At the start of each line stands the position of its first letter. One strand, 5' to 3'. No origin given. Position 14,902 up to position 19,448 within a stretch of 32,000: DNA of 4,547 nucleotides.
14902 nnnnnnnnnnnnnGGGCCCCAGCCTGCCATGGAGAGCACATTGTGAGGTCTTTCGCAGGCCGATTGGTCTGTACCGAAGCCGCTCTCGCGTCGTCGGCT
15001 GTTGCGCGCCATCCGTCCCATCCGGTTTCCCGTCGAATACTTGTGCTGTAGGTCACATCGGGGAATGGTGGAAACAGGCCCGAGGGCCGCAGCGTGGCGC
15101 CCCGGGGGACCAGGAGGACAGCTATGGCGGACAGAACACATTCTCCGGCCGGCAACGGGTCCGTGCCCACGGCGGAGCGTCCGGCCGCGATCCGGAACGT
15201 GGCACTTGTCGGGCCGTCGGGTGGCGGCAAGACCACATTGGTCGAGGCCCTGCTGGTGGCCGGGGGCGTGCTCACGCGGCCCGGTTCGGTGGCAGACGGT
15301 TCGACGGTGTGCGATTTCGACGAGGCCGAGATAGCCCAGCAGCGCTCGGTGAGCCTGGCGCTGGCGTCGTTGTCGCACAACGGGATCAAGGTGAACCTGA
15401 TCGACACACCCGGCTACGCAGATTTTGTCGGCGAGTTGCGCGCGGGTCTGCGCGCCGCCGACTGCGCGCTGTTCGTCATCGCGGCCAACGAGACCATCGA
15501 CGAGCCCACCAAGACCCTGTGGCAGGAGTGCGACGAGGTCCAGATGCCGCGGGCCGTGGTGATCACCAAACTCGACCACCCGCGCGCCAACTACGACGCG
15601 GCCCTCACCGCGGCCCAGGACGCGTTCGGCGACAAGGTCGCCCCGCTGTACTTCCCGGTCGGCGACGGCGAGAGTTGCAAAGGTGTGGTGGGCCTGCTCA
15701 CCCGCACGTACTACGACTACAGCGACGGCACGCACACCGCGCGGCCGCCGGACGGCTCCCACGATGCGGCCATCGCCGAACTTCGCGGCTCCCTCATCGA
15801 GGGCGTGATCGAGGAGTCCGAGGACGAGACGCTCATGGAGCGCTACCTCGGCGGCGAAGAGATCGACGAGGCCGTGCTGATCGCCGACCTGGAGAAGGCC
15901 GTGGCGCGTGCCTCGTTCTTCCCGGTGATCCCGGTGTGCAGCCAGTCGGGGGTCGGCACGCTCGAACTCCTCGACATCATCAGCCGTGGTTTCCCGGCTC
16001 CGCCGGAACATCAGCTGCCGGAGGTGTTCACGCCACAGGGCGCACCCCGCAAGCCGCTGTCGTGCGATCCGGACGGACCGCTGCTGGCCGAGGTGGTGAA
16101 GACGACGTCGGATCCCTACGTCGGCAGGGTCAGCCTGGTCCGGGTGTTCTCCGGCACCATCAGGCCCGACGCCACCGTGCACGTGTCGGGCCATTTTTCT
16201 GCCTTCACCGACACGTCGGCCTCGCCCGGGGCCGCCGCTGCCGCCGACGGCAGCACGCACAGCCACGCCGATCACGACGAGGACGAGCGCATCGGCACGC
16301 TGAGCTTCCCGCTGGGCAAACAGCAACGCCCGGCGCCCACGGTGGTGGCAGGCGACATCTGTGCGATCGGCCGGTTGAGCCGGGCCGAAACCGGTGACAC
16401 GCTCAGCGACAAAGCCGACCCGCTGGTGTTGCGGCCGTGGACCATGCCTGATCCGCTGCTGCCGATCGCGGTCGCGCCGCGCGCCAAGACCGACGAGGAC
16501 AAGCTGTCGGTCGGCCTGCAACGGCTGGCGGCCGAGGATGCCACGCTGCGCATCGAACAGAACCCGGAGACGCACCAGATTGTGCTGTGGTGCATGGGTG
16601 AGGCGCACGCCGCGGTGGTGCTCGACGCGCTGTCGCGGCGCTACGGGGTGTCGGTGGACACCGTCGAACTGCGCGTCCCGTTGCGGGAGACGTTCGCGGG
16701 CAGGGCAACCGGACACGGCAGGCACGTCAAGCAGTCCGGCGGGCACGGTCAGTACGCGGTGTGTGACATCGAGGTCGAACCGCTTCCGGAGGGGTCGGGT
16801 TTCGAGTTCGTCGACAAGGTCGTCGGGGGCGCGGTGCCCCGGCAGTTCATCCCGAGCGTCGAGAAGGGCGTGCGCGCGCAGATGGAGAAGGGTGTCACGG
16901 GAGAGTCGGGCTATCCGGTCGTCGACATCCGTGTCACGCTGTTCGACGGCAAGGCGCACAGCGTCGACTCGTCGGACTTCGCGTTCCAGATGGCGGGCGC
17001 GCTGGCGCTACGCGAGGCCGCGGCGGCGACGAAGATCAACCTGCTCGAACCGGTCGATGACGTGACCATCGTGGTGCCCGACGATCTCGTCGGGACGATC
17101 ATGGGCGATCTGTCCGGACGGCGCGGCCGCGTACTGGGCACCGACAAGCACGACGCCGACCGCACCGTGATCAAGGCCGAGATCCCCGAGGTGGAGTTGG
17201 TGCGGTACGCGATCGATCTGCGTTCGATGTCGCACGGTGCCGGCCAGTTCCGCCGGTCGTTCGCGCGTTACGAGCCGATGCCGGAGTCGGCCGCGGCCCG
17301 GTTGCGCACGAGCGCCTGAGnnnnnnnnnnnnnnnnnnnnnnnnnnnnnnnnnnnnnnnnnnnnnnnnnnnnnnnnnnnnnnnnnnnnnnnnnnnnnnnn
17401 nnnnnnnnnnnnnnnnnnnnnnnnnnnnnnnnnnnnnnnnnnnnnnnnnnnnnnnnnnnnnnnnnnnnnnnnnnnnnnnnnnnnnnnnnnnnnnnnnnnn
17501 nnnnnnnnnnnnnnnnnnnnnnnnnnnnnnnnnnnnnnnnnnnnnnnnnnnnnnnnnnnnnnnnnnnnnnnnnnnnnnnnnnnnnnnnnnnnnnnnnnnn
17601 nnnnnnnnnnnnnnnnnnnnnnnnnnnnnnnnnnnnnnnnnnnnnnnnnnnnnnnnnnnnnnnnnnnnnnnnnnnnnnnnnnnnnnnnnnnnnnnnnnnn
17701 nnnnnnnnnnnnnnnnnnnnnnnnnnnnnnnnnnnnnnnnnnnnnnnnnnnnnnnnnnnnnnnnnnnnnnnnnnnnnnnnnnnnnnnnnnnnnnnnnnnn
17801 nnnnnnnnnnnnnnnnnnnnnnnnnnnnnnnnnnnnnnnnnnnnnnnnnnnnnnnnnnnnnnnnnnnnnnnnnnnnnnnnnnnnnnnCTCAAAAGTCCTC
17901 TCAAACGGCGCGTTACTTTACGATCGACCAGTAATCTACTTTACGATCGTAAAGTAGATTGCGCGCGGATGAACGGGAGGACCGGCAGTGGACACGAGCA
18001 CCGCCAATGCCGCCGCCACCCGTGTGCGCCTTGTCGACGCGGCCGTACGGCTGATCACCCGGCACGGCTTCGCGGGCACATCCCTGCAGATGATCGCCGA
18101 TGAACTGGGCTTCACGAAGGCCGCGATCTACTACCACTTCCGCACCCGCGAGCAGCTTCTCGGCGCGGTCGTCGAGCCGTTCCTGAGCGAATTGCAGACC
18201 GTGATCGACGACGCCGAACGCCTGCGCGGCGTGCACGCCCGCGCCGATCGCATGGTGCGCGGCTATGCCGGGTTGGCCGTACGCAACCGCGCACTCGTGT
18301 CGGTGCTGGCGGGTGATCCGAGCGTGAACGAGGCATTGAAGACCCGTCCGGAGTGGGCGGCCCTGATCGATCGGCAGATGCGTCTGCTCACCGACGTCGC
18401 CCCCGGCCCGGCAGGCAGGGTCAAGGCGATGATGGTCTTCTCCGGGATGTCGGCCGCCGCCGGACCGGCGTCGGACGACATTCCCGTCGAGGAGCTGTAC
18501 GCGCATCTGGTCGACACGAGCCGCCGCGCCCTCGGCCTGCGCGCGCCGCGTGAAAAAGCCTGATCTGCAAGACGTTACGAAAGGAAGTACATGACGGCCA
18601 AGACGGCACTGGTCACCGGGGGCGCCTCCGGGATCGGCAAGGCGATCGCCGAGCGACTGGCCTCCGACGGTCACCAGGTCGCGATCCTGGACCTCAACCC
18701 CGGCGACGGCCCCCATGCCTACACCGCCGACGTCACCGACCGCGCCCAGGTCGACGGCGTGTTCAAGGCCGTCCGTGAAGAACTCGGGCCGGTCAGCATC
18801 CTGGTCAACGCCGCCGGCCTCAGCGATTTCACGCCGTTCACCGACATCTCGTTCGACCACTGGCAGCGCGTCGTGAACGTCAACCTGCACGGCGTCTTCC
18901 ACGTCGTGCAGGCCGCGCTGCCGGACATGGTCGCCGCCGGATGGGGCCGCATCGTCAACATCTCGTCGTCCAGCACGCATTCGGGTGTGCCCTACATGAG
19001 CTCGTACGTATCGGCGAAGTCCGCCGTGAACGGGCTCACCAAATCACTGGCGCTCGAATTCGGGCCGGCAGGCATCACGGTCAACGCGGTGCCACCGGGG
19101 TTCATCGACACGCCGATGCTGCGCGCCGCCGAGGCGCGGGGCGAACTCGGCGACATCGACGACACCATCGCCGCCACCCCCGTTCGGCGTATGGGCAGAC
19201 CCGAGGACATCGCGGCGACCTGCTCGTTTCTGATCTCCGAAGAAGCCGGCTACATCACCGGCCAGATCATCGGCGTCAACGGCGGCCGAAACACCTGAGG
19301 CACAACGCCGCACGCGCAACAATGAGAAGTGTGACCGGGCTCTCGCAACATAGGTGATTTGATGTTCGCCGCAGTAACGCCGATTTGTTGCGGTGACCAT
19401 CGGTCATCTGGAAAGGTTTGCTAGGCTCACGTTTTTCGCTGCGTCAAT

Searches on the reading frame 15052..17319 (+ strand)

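Call 24: search_protein_families(library=pfam, proteins=[window:15052-17319:+], max_evalue=0.001)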
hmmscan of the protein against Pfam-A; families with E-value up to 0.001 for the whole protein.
window:15052-17319:+ (755 aa): 8 families
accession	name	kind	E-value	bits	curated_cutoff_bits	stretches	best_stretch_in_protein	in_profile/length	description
PF03764.24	EFG_IV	-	3.1e-39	133.9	24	1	541-659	2-119/121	Elongation factor G, domain IV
PF00009.33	GTP_EFTU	-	1.1e-36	126.6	26.5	1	47-315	3-187/188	Elongation factor Tu GTP binding domain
PF00679.30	EFG_C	-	2.2e-25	88.9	27.9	1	664-749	2-87/89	Elongation factor G C-terminus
PF14492.12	EFG_III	-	3e-23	82.1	27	1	465-537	1-73/75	Elongation Factor G, domain III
PF03144.31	GTP_EFTU_D2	-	5.3e-09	36.8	30.3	1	358-451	1-72/73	Elongation factor Tu domain 2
PF22042.2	EF-G_D2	-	3.5e-08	33.9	27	1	346-453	4-83/84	Elongation factor G domain 2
PF01926.29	MMR_HSR1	-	7.6e-06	26.5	21.9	1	49-173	1-113/113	50S ribosome-binding GTPase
PF00735.24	Septin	-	0.00027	20.7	26.2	1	49-126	6-76/280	Septin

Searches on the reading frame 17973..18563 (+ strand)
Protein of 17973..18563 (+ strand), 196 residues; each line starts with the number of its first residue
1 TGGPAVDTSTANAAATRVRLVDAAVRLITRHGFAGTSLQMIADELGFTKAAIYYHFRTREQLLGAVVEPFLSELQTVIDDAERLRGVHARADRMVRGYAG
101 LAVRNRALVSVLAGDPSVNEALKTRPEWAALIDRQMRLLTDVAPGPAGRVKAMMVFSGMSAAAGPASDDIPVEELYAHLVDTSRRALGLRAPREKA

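Call 24: search_protein_families(library=pfam, proteins=[window:17973-18563:+], max_evalue=0.001)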
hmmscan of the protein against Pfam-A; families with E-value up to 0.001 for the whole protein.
window:17973-18563:+ (196 aa): 1 family
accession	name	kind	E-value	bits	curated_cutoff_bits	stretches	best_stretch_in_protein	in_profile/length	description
PF00440.29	TetR_N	-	4e-16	59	24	1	20-66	1-47/47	Bacterial regulatory proteins, tetR family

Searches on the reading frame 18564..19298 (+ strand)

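Call 25: search_protein_families(library=pfam, proteins=[window:18564-19298:+], max_evalue=0.001)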
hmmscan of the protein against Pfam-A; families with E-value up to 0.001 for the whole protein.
window:18564-19298:+ (244 aa): 5 families
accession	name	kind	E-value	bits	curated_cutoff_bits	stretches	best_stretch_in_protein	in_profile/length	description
PF13561.12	adh_short_C2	-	1.6e-60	205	27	1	21-242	3-235/236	Enoyl-(Acyl carrier protein) reductase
PF00106.31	adh_short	-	4.6e-55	186.6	26.6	1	13-189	1-190/195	short chain dehydrogenase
PF08659.16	KR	-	6.9e-15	55.9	22.6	1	51-161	56-162/180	KR domain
PF01370.27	Epimerase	-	3.9e-08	33.5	20.9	1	15-138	1-118/240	NAD dependent epimerase/dehydratase family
PF23441.1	SDR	-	4.8e-08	33.2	27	1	89-241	104-254/258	SDR-like rossmann domain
